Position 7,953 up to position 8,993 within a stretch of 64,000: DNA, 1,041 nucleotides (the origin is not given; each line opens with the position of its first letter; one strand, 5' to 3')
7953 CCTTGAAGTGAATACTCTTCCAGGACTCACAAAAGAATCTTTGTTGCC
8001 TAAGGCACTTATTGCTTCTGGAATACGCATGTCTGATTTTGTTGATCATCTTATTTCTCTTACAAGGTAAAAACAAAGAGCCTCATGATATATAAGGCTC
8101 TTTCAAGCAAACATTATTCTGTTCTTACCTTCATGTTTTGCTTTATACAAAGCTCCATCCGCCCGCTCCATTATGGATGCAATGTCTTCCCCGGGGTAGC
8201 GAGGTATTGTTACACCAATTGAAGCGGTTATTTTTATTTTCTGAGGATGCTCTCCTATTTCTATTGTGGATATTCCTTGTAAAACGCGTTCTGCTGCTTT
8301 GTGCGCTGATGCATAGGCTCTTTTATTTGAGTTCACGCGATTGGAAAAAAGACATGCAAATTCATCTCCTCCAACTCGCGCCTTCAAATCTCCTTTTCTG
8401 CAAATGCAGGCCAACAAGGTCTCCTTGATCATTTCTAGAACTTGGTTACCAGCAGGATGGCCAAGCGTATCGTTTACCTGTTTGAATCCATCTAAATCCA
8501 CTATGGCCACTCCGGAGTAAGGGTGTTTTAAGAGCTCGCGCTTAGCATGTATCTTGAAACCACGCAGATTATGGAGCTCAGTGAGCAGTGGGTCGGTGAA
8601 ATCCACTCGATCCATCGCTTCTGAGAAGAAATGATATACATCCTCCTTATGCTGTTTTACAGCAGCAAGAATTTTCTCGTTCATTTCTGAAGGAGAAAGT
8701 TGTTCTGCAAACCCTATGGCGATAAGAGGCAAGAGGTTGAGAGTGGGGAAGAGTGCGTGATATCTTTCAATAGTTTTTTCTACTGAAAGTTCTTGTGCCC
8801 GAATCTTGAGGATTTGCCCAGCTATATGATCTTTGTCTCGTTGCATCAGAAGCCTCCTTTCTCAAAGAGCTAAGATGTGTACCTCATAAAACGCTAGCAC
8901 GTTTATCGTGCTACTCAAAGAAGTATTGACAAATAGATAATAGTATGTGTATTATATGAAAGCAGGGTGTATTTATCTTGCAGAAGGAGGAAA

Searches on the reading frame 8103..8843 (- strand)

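Call 67: search_protein_families(library=pfam, proteins=[window:8103-8843:-], max_evalue=0.001)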
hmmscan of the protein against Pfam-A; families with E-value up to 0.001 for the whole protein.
window:8103-8843:- (246 aa): 1 family
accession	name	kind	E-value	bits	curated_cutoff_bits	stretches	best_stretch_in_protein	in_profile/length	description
PF00990.26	GGDEF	-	3e-31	108.8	23.8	1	87-242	6-161/161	Diguanylate cyclase, GGDEF domain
